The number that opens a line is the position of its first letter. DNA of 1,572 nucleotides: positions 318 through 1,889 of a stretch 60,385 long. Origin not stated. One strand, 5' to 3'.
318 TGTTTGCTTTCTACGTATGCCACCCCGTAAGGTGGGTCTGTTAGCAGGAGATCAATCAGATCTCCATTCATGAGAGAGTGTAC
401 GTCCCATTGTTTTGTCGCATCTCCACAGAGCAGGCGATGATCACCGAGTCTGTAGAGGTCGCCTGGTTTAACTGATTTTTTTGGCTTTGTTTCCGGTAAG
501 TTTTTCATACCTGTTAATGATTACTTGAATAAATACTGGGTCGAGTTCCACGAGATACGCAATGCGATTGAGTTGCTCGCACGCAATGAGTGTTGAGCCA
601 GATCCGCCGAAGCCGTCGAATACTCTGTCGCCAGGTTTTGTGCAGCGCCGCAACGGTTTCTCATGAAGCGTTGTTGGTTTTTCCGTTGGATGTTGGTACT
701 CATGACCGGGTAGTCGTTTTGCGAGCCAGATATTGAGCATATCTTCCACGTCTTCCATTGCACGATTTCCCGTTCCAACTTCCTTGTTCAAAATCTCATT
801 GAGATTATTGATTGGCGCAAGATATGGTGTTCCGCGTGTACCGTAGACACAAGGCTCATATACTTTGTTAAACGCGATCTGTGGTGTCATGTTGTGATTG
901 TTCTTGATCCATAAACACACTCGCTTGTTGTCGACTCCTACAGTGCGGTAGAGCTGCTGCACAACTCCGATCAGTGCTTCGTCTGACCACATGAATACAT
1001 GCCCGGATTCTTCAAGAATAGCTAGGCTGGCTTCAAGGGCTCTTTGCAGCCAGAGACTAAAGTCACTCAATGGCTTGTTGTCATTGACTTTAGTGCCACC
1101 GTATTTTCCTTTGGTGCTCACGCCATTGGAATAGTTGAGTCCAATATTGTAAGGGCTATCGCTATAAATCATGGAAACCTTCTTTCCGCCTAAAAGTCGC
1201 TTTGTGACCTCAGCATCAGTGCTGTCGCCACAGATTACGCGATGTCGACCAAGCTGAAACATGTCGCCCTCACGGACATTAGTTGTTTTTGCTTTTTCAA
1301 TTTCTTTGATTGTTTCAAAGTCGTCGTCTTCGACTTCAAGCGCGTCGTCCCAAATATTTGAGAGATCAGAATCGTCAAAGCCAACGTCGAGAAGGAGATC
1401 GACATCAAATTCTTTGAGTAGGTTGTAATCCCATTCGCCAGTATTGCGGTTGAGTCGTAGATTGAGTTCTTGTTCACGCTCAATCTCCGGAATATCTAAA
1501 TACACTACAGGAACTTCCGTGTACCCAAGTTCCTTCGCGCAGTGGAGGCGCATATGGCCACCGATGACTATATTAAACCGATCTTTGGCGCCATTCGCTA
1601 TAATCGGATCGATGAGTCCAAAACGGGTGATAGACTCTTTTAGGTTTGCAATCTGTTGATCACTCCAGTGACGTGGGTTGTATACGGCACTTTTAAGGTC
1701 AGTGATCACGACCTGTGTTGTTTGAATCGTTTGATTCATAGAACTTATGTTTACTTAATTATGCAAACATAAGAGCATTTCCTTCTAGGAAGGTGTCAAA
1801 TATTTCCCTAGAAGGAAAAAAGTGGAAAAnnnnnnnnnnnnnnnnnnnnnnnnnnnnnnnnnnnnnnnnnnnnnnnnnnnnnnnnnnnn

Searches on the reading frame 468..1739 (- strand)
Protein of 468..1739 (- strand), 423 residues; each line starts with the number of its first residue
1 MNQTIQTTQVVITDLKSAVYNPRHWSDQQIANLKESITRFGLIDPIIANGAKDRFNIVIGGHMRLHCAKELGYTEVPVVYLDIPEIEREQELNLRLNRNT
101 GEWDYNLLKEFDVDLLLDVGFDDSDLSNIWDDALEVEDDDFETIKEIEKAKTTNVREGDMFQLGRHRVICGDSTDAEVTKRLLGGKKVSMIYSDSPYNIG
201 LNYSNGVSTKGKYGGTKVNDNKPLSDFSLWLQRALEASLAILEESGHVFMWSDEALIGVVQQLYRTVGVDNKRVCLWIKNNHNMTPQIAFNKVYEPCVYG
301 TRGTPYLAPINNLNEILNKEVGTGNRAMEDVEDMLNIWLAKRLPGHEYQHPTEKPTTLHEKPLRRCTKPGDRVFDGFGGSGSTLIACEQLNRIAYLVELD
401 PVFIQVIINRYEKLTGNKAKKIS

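Call 5: search_protein_families(library=pfam, proteins=[window:468-1739:-], max_evalue=0.01)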
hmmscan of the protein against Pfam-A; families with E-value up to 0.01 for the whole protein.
window:468-1739:- (423 aa): 2 families
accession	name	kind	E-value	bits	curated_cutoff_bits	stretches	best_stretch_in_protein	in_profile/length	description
PF01555.25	N6_N4_Mtase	-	1.5e-23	84.4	26.7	1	188-407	1-219/221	DNA methylase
PF02195.25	ParB_N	-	9.2e-10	38.9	26.3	1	8-85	4-82/95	ParB N-terminal domain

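Call 6: search_protein_families(library=padloc, proteins=[window:468-1739:-], max_evalue=0.01)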
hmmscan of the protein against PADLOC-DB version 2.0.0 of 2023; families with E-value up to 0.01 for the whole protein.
window:468-1739:- (423 aa): 48 families (the best 25 are shown)
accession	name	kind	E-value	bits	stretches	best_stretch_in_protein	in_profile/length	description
PDLC03229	MTase_II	-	1.8e-68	229.3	1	12-421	15-410/436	Type II methyltransferase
PDLC03371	MTase_II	-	6.7e-24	82.8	1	186-415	28-256/260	Type II methyltransferase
PDLC03299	MTase_II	-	2.9e-18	64.4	1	160-412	9-258/296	Type II methyltransferase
PDLC03308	MTase_II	-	3.1e-18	64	1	56-410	68-393/419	Type II methyltransferase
PDLC03337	MTase_II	-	6.8e-12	43.2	1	333-414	168-249/264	Type II methyltransferase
PDLC03265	MTase_II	-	1.6e-11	42.2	1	335-414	252-331/333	Type II methyltransferase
PDLC03353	MTase_II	-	5.1e-11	40.6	1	184-412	24-251/260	Type II methyltransferase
PDLC03238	MTase_II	-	8.1e-10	36.3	1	352-418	306-370/428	Type II methyltransferase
PDLC03320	MTase_II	-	8.5e-10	36.3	1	346-419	209-282/289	Type II methyltransferase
PDLC03216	MTase_II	-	9.7e-10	36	1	349-417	193-261/364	Type II methyltransferase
PDLC03339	MTase_II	-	6.3e-09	33.1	1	349-413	209-273/399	Type II methyltransferase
PDLC03228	MTase_II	-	7.2e-09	33.8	1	348-407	142-201/227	Type II methyltransferase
PDLC03354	MTase_II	-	8.1e-09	33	1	347-413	318-384/425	Type II methyltransferase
PDLC03738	oMTase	-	2.1e-08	31.3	1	349-415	203-269/376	orphan methyltransferase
PDLC03387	MTase_II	-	1.4e-07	28.9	1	331-414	196-279/289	Type II methyltransferase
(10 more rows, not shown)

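Call 7: search_protein_families(library=ncbifam, proteins=[window:468-1739:-], max_evalue=0.01)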
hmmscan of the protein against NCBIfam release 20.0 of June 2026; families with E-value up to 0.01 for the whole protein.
window:468-1739:- (423 aa): 6 families
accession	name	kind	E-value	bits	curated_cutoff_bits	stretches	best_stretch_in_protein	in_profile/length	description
NF008572.0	PRK11524.1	equivalog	2.9e-12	46.3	292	1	161-421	10-266/294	adenine-specific DNA-methyltransferase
TIGR04285.1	nucleoid_noc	exception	2.9e-10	39.9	315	1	8-84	3-79/255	nucleoid occlusion protein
NF050803.1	DnaMtaseCcrMCaul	equivalog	2.3e-09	36.7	830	1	347-419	183-255/350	adenine-specific DNA-methyltransferase CcrM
TIGR00180.1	parB_part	domain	8.2e-08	32.2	58.45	1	9-85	7-86/186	ParB/RepB/Spo0J family partition protein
NF010253.0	PRK13699.1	subfamily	1.9e-06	27.7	244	1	273-399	80-193/226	DNA methyltransferase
TIGR03734.1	PRTRC_parB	hypoth_equivalog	0.0003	19.5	278.6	1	19-80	5-71/555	PRTRC system ParB family protein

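Call 8: search_protein_families(library=phrogs, proteins=[window:468-1739:-], max_evalue=0.01)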
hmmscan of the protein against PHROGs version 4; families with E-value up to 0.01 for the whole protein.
window:468-1739:- (423 aa): 30 families (the best 25 are shown)
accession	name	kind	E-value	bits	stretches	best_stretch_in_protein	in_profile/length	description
phrog_498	-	other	2.3e-95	321.4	1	3-420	31-429/633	DNA methyltransferase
phrog_67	-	other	5.4e-32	112.7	1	145-421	101-353/743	DNA methyltransferase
phrog_620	-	DNA, RNA and nucleotide metabolism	1.7e-28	101.2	1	2-148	4-149/217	ParB-like partition protein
phrog_9353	-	unknown function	4.1e-24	86.8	1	6-153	10-161/245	-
phrog_8071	-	DNA, RNA and nucleotide metabolism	5.7e-23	82.8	1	1-199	1-205/389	ParB-like partition protein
phrog_3008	-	other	2.5e-20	73.8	1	326-420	124-220/244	DNA methyltransferase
phrog_23085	-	unknown function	1.9e-18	67.4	1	348-420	42-114/138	-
phrog_15396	-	DNA, RNA and nucleotide metabolism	5e-17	63.6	1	6-151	3-152/258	ParB-like partition nuclease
phrog_723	-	DNA, RNA and nucleotide metabolism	1e-16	62.5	1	3-162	9-174/223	ParB-like partition protein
phrog_940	-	DNA, RNA and nucleotide metabolism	6.5e-15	56.2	1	4-142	3-137/388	nuclease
phrog_5475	-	unknown function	2.3e-14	54.1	1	9-105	5-93/458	-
phrog_26387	-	DNA, RNA and nucleotide metabolism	6.9e-11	43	1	8-91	11-95/252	ParB-like partition nuclease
phrog_930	-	DNA, RNA and nucleotide metabolism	2.4e-10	41.6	1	5-141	5-144/223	ParB-like partition protein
phrog_7405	-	unknown function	5.4e-10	40.4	1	4-145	21-160/250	-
phrog_3264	-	DNA, RNA and nucleotide metabolism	1.6e-09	38.9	1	7-88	49-127/337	ParB-like partition protein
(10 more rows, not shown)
